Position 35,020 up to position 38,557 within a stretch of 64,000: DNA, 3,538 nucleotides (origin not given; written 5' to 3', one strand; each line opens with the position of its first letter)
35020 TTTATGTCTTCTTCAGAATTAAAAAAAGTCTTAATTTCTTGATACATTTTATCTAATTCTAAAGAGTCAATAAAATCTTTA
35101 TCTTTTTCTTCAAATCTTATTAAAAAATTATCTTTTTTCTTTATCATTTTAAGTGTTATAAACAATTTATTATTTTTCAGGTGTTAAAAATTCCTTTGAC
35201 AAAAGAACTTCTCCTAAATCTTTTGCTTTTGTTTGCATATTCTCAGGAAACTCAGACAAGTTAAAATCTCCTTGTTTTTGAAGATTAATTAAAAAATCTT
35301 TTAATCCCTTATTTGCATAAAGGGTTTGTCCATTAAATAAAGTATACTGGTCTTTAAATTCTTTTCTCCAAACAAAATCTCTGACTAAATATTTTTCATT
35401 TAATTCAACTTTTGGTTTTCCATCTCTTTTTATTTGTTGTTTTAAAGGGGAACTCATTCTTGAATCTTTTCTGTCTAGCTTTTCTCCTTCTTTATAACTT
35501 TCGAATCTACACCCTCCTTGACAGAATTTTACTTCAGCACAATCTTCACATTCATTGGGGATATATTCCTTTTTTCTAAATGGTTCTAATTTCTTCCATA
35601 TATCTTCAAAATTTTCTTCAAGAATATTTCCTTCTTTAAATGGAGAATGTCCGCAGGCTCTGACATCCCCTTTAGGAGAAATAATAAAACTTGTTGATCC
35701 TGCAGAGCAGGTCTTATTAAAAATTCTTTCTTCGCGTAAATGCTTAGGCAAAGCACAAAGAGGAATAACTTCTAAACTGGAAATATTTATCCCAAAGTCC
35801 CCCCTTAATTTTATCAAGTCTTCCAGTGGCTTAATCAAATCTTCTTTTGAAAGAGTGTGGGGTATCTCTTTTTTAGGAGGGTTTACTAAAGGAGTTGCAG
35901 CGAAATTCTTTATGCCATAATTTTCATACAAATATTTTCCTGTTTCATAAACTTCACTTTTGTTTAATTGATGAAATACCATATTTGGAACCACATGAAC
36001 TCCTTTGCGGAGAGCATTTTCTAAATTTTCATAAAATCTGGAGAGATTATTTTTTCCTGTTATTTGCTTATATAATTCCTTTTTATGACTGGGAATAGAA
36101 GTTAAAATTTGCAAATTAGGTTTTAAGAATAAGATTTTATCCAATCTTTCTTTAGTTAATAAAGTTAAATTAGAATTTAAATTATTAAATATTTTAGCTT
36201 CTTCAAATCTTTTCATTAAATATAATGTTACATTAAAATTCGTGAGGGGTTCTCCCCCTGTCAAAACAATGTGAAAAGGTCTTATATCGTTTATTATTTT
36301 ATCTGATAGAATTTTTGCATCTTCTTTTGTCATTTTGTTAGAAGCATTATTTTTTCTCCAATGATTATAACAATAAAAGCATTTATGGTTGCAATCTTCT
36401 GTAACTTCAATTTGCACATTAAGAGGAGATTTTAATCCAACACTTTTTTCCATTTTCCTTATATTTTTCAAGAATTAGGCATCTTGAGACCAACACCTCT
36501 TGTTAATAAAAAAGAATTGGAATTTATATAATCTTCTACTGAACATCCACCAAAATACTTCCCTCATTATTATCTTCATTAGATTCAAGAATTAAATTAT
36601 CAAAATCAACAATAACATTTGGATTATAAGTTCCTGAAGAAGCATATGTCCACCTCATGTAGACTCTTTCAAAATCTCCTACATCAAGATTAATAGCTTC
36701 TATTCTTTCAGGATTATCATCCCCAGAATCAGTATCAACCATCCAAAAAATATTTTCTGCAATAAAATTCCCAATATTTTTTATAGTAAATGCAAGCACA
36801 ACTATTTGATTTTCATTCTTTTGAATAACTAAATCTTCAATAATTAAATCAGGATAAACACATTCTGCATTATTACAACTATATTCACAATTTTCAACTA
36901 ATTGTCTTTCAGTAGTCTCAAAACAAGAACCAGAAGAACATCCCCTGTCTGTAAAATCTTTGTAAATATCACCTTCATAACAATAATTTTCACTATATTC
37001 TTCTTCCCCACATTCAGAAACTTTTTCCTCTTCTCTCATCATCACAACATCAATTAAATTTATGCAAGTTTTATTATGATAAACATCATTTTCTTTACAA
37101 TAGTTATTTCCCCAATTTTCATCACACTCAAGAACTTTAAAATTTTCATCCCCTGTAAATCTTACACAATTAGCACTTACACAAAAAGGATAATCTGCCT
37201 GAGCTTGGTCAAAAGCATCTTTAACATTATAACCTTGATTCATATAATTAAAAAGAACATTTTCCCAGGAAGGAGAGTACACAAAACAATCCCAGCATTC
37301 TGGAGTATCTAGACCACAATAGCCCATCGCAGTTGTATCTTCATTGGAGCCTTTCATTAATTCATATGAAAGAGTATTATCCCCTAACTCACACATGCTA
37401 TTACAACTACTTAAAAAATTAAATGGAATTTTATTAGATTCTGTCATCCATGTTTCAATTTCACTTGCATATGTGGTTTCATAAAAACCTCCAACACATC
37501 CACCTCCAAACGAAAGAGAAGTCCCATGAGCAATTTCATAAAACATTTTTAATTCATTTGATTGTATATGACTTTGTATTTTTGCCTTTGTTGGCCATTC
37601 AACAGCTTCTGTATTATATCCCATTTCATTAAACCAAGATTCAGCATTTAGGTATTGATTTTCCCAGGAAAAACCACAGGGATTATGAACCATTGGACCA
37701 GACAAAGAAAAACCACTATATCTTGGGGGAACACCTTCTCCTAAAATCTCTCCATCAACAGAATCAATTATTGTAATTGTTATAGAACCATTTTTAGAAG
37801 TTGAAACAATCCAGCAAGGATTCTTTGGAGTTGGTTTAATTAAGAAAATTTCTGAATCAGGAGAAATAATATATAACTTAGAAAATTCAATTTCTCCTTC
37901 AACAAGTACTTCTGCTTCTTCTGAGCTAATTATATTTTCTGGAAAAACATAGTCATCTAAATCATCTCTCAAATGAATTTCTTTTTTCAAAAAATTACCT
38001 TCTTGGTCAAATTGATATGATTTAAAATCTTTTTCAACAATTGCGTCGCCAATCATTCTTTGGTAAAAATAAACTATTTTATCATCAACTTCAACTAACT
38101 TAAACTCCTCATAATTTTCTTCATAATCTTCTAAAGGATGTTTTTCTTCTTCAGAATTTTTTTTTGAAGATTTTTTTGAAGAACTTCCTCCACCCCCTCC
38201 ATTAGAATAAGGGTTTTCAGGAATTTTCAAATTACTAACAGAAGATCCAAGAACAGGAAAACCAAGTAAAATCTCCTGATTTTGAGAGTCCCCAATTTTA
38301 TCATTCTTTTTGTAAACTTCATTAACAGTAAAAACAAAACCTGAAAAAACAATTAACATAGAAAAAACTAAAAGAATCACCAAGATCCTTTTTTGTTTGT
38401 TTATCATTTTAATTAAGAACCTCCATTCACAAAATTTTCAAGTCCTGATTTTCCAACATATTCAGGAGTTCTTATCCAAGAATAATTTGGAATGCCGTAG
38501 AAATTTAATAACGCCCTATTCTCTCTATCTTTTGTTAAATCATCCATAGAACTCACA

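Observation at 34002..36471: Candidate RiPP cluster 2: rSAM/SPASM - HExxH peptidase - Cys/Asp-rich precursor - second Cys-rich small ORF in a GC-rich island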

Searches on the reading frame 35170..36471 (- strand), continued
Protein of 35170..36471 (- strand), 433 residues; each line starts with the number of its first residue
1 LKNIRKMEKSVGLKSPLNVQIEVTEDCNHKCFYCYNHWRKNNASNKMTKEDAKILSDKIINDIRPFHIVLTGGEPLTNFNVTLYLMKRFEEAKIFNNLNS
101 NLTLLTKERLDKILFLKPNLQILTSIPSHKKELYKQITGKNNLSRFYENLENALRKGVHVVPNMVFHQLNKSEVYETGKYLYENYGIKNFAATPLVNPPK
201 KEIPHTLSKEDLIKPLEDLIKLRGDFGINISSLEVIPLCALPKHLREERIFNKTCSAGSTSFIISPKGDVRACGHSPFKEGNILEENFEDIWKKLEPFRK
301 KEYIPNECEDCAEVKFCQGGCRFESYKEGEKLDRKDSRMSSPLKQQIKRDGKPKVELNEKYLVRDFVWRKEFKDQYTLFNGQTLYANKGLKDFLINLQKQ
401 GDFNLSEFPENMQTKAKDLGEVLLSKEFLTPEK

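Call 42: fold_search(model_id=the predicted structure, library=pdb)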
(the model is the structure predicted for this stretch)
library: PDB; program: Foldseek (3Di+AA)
matches with E <= 10: 1675; with E <= 0.001: 130
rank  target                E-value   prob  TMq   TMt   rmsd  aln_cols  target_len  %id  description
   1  5v1q_B                5.9e-15  1.00  0.56  0.56   5.4       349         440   19  Crystal structure of Streptococcus suis SuiB (released 2017-08-30)
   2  5v1t_A                8.0e-15  1.00  0.58  0.57   5.4       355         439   19  Crystal structure of Streptococcus suis SuiB bound to precursor peptide SuiA (released 2017-08-30)
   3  5v1q_A                1.5e-14  1.00  0.59  0.59   5.6       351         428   20  Crystal structure of Streptococcus suis SuiB (released 2017-08-30)
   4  4k37_B                1.8e-14  1.00  0.59  0.69   3.7       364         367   21  Native anSMEcpe with bound AdoMet (released 2013-05-08)
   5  4k39_B                1.8e-14  1.00  0.58  0.68   4.3       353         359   23  Native anSMEcpe with bound AdoMet and Cp18Cys peptide (released 2013-05-08)
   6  4k38_B                5.4e-14  1.00  0.59  0.70   3.4       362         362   22  Native anSMEcpe with bound AdoMet and Kp18Cys peptide (released 2013-05-08)
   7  4k36_A                7.7e-14  1.00  0.60  0.67   4.5       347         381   23  His6 tagged anSMEcpe with bound AdoMet (released 2013-05-08)
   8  5why_A                9.8e-14  1.00  0.56  0.58   4.3       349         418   21  Structural Insights into Thioether Bond Formation in the Biosynthesis of Sactipeptides (released 2017-07-26)
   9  4k39_A                1.2e-13  1.00  0.58  0.69   4.0       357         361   23  Native anSMEcpe with bound AdoMet and Cp18Cys peptide (released 2013-05-08)
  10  4k37_A                1.4e-13  1.00  0.58  0.68   4.4       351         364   23  Native anSMEcpe with bound AdoMet (released 2013-05-08)
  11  4k36_B                1.9e-13  1.00  0.58  0.68   4.5       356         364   22  His6 tagged anSMEcpe with bound AdoMet (released 2013-05-08)
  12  5why_B                2.3e-13  1.00  0.53  0.55   4.4       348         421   22  Structural Insights into Thioether Bond Formation in the Biosynthesis of Sactipeptides (released 2017-07-26)
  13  4k38_A                2.5e-13  1.00  0.57  0.66   4.0       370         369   22  Native anSMEcpe with bound AdoMet and Kp18Cys peptide (released 2013-05-08)
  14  6efn                  3.3e-12  1.00  0.53  0.59   3.6       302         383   18  Structure of a RiPP maturase, SkfB (released 2018-10-24)
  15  8vpo                  7.3e-11  1.00  0.52  0.50   5.4       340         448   19  X-Ray Crystal Structure of TigE from Paramaledivibacter caminithermalis (released 2024-02-07)
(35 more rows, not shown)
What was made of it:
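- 35170..36471 (-): Type A radical SAM/SPASM enzyme. The ORF is 433 aa from a TTG at 36471. The likely true start is the ATG at 36453, giving 427 aa. Foldseek best hits are SuiB, anSME, CteB and SkfB (call 42).
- Closest known: Ranthipeptide systems: PapB/PapA. Same: CteB is among the best structural matches (call 42).
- anSME is among the top structural neighbours (call 42).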

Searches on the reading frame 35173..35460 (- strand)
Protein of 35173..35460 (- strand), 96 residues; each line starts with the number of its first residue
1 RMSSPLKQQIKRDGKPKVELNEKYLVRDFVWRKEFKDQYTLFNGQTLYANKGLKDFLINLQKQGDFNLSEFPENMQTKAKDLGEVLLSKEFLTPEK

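Call 68: search_solved_structures(query=A6, max_evalue=10, show_alignments=3)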
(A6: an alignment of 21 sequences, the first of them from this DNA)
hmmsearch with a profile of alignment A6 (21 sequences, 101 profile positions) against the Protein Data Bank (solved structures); distinct sequences matched with E-value up to 10: 11.
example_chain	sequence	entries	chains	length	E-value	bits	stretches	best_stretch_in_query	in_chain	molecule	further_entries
9fhb_C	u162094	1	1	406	6.4e-05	26.2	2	13-45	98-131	Haptoglobin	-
9fnm_A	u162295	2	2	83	0.035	17.4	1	12-46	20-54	Isoform 2 of Haptoglobin alpha chain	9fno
2ymy_A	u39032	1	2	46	0.073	16.4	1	54-88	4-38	RAS ASSOCIATION DOMAIN-CONTAINING PROTEIN 5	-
3wks_C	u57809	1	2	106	0.16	15.4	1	23-93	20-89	Uncharacterized protein MJ1481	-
4lgd_E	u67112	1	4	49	0.2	15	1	54-88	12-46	Ras association domain family member 5, RASSF5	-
4oh8_B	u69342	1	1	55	0.26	14.6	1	54-88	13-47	Ras association domain-containing protein 5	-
4wjg_C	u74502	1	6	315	0.26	14.6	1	13-45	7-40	Haptoglobin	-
8xmp_2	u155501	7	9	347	0.3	14.4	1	13-45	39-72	Isoform 2 of Haptoglobin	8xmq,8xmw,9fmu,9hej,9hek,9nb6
4hx4_A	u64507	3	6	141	0.34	14.3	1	55-99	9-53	TRANSCRIPTIONAL REGULATOR MNTR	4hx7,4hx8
3jbn_2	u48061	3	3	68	1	12.7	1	47-98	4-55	40S ribosomal protein eS25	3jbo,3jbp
9nzg_A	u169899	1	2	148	4.3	10.7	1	4-93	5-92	De novo designed protein, EPIC Q51N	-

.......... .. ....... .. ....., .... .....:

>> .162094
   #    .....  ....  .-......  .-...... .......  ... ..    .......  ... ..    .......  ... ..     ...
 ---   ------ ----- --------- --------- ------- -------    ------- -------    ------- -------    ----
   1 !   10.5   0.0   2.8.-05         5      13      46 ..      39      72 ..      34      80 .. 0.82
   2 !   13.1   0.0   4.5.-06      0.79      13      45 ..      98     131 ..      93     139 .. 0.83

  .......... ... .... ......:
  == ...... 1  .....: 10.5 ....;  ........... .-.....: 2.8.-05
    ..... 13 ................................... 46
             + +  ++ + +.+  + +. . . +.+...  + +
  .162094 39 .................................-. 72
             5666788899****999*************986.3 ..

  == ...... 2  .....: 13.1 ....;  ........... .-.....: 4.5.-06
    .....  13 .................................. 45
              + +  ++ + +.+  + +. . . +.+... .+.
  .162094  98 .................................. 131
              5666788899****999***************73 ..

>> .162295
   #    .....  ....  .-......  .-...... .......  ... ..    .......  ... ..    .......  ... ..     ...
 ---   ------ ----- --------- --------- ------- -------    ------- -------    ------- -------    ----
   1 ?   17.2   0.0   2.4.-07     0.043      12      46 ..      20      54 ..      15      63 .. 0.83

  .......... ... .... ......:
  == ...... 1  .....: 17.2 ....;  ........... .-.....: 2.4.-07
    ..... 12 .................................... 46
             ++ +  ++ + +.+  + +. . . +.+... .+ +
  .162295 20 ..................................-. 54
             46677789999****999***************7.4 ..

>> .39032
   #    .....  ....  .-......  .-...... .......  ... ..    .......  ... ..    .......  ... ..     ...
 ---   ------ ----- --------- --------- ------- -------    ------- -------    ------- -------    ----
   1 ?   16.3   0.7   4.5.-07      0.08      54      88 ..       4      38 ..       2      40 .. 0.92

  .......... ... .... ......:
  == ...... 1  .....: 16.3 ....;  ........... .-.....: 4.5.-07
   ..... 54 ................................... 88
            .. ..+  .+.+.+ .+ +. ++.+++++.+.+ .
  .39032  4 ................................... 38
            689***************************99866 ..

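Call 69: search_protein_families(library=pfam, alignment_id=A6, max_evalue=10)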
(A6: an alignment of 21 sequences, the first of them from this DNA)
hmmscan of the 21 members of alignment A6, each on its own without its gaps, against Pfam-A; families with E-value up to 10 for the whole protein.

A. member 1, seq(96 aa): 0 families

B. families by the number of members that match (of 21 scanned): 13 families
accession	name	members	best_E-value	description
PF24253.1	DUF7454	2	0.042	Domain of unknown function (DUF7454)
PF05044.18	HPD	1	0.0027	Homeo-prospero domain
PF13412.12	HTH_24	1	0.0027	Winged helix-turn-helix DNA-binding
PF01022.26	HTH_5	1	0.0089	Bacterial regulatory protein, arsR family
PF02791.22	DDT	1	0.018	DDT domain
PF01978.25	TrmB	1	0.041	Sugar-specific transcriptional regulator TrmB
PF01417.26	ENTH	1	0.043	ENTH domain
PF22451.2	NirdL-like_HTH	1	0.047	Siroheme decarboxylase NirDL-like HTH domain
PF01912.23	eIF-6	1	0.1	eIF-6 family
PF15943.11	YdaS_toxin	1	0.23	Bacterial toxin YdaS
PF25059.1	FN3_DSCAM-DSCAML_C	1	0.32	DSCAM/DSCAML C-terminal Fn3-like domain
PF21100.3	MCM_C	1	0.38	MCM protein C-terminal winged helix-turn-helix domain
PF21296.3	APAF-1-like_WHD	1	1.2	Apoptotic protease-activating factor 1-like, winged-helix domain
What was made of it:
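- On RiPP biosynthetic cluster (generic): A few members weakly hit winged-helix Pfams (call 69).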

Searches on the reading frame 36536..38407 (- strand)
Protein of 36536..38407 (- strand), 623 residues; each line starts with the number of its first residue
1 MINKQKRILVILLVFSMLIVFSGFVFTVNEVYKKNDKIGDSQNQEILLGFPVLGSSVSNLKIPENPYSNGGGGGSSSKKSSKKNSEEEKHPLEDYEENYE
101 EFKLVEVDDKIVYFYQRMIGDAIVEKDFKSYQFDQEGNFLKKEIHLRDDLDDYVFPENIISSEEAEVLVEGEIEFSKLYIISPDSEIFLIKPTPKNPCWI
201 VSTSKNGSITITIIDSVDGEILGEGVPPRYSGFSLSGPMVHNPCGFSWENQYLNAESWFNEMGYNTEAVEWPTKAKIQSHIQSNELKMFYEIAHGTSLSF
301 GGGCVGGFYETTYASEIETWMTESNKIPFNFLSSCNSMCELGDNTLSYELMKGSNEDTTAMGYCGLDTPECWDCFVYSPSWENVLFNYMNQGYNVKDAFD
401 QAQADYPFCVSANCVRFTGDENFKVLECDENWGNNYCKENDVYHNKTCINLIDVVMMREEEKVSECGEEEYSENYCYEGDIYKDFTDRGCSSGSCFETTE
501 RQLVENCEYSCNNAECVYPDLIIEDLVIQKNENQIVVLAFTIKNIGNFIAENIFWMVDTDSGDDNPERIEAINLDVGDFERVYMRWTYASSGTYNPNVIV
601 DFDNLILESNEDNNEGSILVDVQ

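Call 8: search_protein_families(library=pfam, proteins=[window:36536-38407:-], max_evalue=0.1)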
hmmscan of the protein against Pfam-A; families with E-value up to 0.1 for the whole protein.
window:36536-38407:- (623 aa): 2 families
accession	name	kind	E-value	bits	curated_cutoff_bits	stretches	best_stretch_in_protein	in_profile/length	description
PF07705.17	CARDB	-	4.8e-10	40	22.7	1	519-615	2-98/101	CARDB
PF04360.17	Serglycin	-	0.059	13.8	30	0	388-467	21-97/149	Serglycin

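Call 9: search_protein_families(library=ncbifam, proteins=[window:36536-38407:-], max_evalue=0.1)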
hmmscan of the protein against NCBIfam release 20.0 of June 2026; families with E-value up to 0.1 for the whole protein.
window:36536-38407:- (623 aa): 0 families
